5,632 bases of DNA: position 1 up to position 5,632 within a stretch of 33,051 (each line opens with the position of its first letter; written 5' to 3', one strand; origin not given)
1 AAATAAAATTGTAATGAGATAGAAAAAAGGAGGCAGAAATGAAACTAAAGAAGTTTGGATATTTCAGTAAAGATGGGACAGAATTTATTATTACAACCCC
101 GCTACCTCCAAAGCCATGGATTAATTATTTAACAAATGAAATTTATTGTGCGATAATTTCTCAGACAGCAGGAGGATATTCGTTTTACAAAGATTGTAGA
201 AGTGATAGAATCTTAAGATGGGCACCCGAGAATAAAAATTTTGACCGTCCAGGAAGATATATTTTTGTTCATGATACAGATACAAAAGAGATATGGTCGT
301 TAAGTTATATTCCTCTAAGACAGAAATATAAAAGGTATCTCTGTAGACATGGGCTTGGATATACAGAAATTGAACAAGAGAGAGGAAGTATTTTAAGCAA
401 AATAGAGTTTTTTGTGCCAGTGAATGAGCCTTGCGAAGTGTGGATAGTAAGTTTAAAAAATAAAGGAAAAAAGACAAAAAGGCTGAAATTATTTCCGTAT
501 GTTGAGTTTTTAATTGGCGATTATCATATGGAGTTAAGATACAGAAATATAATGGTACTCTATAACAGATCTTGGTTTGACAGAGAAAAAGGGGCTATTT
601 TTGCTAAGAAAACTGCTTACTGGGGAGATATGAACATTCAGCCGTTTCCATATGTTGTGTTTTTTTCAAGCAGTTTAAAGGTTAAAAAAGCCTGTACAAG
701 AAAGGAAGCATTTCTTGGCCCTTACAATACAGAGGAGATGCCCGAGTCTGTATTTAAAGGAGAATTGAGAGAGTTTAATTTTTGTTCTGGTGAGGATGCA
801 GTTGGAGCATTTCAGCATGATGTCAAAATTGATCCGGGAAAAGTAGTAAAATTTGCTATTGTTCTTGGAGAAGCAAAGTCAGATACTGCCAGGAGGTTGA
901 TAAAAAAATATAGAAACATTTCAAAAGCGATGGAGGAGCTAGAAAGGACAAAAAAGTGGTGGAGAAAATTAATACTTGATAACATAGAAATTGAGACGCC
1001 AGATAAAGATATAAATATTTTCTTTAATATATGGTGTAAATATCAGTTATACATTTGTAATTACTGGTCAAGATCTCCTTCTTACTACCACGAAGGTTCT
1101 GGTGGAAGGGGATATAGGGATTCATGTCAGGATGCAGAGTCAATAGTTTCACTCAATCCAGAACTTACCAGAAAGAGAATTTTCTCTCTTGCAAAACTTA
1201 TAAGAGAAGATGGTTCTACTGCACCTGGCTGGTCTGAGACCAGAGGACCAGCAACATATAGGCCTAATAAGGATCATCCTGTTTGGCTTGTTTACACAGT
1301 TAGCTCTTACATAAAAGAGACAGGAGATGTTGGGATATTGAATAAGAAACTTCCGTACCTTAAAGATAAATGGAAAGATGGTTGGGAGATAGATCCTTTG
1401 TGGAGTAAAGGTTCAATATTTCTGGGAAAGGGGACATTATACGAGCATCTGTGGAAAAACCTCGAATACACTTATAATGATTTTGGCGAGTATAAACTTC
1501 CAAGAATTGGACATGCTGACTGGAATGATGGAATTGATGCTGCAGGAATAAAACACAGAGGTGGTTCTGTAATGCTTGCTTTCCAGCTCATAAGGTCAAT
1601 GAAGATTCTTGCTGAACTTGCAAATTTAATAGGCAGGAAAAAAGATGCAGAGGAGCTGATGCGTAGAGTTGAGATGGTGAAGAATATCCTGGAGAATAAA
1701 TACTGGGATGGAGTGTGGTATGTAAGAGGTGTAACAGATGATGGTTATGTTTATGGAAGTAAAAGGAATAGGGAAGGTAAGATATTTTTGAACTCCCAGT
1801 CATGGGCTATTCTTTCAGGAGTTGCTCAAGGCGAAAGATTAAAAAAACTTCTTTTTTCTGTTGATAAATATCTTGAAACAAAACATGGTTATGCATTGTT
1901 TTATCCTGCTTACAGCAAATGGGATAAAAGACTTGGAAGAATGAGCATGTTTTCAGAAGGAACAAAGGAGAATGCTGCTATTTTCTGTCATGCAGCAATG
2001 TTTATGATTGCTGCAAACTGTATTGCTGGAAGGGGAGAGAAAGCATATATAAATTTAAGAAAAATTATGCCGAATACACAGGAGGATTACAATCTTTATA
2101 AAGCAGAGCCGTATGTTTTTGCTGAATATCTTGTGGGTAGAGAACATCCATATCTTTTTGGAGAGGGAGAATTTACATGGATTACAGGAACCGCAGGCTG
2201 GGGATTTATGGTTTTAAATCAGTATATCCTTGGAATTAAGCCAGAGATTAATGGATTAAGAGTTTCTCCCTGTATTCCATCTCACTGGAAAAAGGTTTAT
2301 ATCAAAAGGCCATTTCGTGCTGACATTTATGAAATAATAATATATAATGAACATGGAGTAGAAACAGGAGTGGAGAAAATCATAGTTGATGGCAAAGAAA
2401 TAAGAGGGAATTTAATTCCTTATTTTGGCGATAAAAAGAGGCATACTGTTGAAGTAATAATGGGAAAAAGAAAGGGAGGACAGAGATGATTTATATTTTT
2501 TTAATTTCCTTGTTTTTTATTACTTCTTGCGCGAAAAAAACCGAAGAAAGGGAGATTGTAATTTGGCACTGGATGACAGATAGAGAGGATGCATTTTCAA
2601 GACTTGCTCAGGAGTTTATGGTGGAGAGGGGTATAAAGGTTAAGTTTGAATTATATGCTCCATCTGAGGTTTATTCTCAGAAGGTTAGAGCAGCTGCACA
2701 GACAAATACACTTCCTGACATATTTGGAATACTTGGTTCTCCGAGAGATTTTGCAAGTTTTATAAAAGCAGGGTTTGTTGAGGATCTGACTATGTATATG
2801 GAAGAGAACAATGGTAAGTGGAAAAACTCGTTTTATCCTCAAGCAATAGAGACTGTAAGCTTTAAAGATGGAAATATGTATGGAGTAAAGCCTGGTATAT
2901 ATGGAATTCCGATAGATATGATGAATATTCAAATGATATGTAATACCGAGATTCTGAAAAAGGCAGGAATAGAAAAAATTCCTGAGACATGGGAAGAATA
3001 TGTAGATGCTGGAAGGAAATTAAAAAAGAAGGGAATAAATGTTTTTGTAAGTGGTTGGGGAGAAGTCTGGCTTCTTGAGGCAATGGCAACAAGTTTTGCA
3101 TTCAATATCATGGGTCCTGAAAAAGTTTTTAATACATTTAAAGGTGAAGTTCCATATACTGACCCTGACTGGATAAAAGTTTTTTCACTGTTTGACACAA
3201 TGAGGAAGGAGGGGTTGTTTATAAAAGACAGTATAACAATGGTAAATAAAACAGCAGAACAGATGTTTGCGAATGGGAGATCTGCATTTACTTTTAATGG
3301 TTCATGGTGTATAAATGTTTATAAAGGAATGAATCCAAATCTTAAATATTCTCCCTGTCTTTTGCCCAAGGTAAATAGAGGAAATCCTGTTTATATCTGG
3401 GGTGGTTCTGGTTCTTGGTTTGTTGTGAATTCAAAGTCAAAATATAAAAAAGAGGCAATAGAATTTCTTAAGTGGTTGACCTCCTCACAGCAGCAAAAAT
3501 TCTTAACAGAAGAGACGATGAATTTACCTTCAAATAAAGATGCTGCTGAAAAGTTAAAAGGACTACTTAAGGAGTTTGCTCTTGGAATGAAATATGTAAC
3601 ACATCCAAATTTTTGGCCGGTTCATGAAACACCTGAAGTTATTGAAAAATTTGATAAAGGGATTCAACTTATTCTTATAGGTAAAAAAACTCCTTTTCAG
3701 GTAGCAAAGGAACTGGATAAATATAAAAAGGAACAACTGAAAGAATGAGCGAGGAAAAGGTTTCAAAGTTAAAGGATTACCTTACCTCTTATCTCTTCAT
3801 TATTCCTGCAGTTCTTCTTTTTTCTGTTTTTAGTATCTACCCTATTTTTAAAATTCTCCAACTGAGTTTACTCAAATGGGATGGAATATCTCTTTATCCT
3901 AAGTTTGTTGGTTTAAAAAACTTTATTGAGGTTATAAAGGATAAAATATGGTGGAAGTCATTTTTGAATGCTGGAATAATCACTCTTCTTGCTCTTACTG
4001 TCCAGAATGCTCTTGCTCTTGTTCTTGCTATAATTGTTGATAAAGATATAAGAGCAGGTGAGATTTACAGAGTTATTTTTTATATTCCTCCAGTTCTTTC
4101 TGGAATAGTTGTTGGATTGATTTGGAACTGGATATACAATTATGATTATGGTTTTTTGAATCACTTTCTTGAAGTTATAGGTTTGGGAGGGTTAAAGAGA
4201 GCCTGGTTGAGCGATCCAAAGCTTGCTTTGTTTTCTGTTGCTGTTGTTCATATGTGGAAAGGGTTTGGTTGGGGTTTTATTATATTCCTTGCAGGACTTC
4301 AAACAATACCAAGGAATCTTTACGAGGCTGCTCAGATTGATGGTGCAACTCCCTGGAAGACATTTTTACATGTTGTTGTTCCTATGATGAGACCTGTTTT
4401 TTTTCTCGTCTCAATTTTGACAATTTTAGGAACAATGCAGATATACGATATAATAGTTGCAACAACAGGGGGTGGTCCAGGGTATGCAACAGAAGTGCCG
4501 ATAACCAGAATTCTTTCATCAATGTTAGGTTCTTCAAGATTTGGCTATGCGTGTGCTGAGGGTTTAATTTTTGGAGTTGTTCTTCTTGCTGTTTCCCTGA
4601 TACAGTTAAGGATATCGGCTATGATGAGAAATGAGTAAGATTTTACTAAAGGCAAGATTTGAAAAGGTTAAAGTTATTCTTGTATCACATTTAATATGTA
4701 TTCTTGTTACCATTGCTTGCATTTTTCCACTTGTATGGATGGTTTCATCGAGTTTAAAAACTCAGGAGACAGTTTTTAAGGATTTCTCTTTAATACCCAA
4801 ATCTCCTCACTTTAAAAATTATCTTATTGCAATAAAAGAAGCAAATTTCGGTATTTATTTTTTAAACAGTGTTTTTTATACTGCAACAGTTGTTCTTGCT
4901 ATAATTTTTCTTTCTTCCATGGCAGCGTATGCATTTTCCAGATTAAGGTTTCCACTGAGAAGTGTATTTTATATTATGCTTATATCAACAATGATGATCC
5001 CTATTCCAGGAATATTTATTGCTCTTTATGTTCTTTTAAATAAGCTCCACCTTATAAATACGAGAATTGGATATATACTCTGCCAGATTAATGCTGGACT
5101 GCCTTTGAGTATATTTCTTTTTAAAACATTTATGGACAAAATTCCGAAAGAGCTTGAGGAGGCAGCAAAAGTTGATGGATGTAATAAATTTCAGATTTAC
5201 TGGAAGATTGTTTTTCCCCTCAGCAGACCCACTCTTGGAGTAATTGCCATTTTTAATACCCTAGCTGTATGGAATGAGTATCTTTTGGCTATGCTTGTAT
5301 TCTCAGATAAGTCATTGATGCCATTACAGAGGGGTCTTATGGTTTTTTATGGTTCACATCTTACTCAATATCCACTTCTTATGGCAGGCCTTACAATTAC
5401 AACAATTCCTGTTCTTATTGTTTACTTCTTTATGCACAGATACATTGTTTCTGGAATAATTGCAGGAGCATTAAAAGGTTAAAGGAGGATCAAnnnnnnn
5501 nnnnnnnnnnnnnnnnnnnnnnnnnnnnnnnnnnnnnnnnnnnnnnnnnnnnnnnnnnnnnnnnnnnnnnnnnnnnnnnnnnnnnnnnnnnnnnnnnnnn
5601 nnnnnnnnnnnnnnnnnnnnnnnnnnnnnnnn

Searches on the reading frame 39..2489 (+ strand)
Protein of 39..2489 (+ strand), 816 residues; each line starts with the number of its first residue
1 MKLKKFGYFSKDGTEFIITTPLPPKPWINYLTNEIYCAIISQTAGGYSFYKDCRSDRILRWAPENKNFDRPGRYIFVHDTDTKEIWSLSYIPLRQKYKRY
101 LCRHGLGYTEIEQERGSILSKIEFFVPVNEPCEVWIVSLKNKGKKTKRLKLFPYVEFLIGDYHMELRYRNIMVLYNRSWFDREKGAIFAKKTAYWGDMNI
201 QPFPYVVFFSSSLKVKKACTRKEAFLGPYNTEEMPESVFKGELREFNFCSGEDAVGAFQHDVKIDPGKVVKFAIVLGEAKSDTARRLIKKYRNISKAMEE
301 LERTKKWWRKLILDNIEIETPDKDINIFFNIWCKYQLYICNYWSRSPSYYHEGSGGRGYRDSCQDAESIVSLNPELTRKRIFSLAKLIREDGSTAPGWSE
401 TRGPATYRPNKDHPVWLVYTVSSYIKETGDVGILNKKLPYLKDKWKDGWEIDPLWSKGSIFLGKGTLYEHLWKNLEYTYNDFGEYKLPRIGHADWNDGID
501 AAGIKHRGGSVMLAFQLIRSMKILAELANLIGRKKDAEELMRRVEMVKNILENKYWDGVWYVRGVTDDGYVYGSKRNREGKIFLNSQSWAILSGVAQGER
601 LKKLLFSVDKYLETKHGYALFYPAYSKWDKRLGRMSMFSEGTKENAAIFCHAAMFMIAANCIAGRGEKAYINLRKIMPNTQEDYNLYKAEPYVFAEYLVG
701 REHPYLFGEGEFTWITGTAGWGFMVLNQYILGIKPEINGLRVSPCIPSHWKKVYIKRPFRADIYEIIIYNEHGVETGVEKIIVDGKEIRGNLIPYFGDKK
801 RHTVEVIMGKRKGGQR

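Call 6: search_protein_families(library=pfam, proteins=[window:39-2489:+], max_evalue=0.001)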
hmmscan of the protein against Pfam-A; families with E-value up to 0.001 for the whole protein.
window:39-2489:+ (816 aa): 2 families
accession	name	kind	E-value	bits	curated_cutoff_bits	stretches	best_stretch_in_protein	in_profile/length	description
PF17167.11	Glyco_hydro_94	-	9.6e-105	351.1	27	1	308-732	2-420/420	Glycosyl hydrolase 94 superfamily, catalytic domain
PF06165.18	GH94_b-supersand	-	6.3e-63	213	23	1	24-277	1-251/251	Glycosyl hydrolase 94, supersandwich domain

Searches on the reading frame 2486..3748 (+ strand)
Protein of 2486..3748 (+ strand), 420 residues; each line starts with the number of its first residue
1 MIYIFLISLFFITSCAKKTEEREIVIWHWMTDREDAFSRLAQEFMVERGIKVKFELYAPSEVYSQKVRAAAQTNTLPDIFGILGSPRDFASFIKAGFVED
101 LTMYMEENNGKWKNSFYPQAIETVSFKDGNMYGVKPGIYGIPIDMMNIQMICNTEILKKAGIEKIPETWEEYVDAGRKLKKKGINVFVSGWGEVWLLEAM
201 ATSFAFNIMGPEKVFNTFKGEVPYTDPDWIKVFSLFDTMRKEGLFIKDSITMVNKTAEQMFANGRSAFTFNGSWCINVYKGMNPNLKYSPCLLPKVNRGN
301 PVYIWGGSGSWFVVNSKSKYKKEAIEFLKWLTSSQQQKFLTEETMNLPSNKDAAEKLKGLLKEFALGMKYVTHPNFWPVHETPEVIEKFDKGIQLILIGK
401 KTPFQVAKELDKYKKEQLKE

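Call 6: search_protein_families(library=pfam, proteins=[window:2486-3748:+], max_evalue=0.001)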
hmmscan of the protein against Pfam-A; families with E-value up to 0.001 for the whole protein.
window:2486-3748:+ (420 aa): 2 families
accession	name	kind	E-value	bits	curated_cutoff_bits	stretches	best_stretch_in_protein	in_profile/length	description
PF13416.11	SBP_bac_8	-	5.7e-40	138.3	27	1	40-355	2-267/279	Bacterial extracellular solute-binding protein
PF01547.30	SBP_bac_1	-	1.2e-39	137.6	26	1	33-338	4-307/307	Bacterial extracellular solute-binding protein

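Call 52: search_solved_structures(query=window:2486-3748:+, max_evalue=1e-10)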
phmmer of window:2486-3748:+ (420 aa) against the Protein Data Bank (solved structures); distinct sequences matched with E-value up to 1e-10: 23.
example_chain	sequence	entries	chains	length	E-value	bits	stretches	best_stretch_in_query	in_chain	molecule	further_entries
7ehp_A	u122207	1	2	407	2.9e-22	82.2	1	49-415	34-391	chitin oligosaccahride binding protein NagB1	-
5ysb_A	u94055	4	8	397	3.8e-21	78.5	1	19-356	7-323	Lin1841 protein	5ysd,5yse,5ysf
9xor_A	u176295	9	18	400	2.5e-20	75.8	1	46-406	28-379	maltose-binding protein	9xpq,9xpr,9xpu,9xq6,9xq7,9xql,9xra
4qrz_A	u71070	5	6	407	5.7e-18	68.1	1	23-406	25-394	ABC-TYPE SUGAR TRANSPORTER | ABC transporter, substrate binding protein (Sugar)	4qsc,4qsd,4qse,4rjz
4g68_B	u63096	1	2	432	1.7e-16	63.2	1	54-334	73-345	ABC transporter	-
4g68_A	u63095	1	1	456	1.9e-16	63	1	54-334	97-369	ABC transporter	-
3vxb_A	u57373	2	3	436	2.4e-16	62.7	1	47-407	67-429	Putative sugar-binding lipoprotein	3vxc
7eho_A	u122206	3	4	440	7.1e-16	61.2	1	66-416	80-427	Chitin oligosaccharide binding protein NagB2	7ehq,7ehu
5ci5_A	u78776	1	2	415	2.2e-15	59.6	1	28-408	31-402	Extracellular solute-binding protein family 1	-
3quf_A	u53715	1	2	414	3.4e-15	58.9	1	138-370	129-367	Extracellular solute-binding protein, family 1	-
3zkk_A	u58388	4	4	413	3.8e-14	55.5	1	17-353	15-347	XOS BINDING PROTEIN | PUTATIVE SUGAR TRANSPORTER SOLUTE-BINDING PROTEIN | SUGAR TRANSPORTER SOLUTE-BINDING PROTEIN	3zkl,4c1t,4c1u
4r6h_A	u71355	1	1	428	1.3e-13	53.7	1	18-350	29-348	Solute binding protein MsmE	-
2hq0_A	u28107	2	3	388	1.5e-13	53.5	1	66-339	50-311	Sugar ABC transporter, sugar-binding protein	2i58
2heu_A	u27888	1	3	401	1.8e-13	53.2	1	65-339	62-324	Sugar ABC transporter, sugar-binding protein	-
2hfb_A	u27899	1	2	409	1.9e-13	53.2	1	58-339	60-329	Sugar ABC transporter, sugar-binding protein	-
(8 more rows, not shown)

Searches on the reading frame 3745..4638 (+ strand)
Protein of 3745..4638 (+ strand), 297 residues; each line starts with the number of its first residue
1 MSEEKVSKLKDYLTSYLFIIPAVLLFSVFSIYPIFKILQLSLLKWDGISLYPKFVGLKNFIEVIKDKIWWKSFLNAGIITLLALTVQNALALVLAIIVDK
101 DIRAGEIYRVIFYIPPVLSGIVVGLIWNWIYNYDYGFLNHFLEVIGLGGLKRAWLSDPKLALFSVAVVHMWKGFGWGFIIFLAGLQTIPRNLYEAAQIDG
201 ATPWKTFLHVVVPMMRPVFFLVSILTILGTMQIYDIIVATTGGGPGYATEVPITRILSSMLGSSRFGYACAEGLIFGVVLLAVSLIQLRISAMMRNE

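Call 6: search_protein_families(library=pfam, proteins=[window:3745-4638:+], max_evalue=0.001)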
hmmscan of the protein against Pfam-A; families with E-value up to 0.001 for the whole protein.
window:3745-4638:+ (297 aa): 1 family
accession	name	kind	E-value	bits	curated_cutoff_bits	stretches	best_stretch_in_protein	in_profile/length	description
PF00528.27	BPD_transp_1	-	2.3e-16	60.5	26.4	1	91-292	5-180/184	Binding-protein-dependent transport system inner membrane component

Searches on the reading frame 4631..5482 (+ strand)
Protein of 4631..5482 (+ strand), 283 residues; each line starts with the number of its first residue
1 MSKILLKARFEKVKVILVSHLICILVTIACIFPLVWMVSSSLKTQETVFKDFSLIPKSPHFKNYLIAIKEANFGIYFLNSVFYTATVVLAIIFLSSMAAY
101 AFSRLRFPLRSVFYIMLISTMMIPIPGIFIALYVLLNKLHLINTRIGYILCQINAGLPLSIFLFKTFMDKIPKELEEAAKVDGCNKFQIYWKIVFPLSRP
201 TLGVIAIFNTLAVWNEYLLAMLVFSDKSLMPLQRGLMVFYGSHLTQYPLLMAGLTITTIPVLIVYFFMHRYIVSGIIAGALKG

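Call 6: search_protein_families(library=pfam, proteins=[window:4631-5482:+], max_evalue=0.001)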
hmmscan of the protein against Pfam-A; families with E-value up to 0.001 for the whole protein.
window:4631-5482:+ (283 aa): 1 family
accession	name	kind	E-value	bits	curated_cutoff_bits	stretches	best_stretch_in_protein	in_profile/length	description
PF00528.27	BPD_transp_1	-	4.6e-19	69.3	26.4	1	92-275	2-181/184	Binding-protein-dependent transport system inner membrane component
